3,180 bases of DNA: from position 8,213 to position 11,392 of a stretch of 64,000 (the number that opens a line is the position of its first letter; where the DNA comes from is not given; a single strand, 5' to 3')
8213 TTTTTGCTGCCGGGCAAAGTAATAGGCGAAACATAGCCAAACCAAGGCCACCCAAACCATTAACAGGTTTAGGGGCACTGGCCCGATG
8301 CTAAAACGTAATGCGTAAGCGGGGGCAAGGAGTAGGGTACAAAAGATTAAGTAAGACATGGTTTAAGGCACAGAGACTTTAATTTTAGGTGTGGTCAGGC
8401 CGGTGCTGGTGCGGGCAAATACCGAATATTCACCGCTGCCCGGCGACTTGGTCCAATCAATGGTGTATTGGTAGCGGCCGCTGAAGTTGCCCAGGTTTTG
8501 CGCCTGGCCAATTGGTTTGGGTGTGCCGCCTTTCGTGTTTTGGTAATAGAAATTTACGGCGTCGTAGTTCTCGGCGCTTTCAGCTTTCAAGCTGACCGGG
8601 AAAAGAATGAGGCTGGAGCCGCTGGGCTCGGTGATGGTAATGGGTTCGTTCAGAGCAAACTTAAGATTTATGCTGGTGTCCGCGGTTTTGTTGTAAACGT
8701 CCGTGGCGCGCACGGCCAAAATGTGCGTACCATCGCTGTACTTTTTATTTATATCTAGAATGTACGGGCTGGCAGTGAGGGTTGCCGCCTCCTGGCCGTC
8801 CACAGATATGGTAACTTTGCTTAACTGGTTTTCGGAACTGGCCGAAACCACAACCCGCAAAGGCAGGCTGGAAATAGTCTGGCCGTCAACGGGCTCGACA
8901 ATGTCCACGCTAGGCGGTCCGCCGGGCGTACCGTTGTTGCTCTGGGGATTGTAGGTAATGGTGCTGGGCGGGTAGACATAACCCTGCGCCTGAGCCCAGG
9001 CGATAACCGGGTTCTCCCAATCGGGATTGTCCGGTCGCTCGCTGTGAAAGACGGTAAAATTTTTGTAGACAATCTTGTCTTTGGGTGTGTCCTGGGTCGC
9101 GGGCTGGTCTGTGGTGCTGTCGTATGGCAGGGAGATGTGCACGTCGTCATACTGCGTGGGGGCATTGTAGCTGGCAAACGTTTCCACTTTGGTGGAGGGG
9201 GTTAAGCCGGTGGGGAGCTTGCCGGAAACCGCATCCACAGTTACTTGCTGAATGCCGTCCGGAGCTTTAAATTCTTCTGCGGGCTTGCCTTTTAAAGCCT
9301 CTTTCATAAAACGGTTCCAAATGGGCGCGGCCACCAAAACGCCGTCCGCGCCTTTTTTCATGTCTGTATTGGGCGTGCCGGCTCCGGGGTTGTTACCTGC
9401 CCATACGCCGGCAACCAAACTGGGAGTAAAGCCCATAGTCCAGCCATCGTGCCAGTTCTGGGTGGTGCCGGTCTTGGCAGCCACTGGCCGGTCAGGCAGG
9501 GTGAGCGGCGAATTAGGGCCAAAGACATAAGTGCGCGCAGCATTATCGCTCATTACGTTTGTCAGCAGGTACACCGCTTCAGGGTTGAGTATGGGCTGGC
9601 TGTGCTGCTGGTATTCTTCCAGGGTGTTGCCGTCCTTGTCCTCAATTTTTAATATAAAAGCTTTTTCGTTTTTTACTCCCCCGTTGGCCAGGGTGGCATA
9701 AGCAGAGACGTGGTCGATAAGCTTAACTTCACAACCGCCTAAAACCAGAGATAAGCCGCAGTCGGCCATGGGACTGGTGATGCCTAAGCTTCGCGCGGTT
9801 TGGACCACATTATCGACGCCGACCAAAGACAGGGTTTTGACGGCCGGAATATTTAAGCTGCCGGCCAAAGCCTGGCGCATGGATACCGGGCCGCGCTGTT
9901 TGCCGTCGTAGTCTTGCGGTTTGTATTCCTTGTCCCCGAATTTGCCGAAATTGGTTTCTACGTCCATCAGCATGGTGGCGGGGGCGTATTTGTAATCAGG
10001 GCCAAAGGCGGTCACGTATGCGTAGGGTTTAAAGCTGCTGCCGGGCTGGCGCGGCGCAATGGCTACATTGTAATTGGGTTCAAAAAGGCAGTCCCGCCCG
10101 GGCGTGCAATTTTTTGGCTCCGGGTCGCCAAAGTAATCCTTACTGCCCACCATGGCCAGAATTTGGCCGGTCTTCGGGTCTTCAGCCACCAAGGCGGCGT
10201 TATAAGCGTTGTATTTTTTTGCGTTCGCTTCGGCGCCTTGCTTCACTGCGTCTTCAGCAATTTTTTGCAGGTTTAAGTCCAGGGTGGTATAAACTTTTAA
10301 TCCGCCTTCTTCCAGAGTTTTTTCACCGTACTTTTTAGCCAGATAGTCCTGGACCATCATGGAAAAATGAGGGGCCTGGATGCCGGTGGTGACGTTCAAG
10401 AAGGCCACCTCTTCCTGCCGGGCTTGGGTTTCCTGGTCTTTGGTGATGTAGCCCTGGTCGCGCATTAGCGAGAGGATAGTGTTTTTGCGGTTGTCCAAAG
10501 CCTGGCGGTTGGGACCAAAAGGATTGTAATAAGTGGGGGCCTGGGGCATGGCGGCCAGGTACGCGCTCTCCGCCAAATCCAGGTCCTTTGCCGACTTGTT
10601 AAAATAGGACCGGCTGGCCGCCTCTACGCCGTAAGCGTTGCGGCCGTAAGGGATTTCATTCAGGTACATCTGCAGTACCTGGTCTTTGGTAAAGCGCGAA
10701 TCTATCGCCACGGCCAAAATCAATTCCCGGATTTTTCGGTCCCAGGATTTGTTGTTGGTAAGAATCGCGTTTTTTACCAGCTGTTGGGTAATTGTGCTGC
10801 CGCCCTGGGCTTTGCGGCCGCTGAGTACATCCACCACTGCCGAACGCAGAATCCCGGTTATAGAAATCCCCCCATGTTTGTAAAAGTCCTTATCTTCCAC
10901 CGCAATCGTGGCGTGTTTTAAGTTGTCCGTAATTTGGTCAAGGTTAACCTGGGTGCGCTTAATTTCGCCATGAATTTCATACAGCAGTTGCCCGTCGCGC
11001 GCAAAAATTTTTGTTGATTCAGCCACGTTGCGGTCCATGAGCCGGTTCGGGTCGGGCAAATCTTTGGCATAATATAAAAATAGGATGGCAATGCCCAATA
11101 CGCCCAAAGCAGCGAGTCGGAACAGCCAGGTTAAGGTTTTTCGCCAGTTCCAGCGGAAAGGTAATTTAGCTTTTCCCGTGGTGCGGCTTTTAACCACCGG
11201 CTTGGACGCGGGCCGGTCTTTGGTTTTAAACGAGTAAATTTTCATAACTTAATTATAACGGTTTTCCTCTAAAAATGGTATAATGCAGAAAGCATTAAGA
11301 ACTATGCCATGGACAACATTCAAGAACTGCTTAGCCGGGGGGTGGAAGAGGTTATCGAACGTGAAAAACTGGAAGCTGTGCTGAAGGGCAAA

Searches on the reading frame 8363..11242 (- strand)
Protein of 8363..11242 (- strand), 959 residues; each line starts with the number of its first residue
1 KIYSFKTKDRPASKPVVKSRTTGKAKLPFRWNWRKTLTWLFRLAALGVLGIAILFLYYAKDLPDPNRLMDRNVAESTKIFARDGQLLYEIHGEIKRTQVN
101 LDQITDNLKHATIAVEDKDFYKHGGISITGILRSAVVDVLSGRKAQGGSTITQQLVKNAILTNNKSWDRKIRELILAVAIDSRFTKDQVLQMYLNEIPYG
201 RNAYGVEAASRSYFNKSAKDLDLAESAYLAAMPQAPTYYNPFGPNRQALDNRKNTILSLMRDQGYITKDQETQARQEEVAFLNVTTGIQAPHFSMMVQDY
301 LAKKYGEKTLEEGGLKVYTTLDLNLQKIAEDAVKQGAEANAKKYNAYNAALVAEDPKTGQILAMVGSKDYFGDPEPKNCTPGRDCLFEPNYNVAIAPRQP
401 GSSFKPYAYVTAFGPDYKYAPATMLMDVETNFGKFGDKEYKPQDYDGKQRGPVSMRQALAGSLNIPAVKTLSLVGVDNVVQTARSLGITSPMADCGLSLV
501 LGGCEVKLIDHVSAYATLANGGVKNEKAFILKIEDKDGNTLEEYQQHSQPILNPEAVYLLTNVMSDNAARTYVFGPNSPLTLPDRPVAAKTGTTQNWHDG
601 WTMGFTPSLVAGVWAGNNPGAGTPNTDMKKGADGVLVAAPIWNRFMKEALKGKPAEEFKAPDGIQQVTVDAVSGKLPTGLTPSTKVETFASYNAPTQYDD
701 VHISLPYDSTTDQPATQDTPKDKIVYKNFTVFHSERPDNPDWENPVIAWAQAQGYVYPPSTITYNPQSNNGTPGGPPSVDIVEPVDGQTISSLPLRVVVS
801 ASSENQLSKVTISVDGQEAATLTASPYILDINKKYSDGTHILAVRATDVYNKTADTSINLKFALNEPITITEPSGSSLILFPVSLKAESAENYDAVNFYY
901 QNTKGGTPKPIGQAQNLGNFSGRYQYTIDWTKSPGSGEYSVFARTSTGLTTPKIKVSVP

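Call 75: search_protein_families(library=pfam, proteins=[window:8363-11242:-], max_evalue=0.00001)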
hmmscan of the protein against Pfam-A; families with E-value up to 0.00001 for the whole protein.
window:8363-11242:- (959 aa): 3 families
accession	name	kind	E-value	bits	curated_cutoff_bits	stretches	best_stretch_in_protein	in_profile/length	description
PF00912.28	Transgly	-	1.5e-62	210.6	27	1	84-260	2-177/178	Transglycosylase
PF00905.27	Transpeptidase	-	1.1e-19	71.2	22.1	1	350-608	2-267/299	Penicillin binding protein transpeptidase domain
PF17957.7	Big_7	-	3.6e-12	47.2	24.1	1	777-844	1-70/70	Bacterial Ig domain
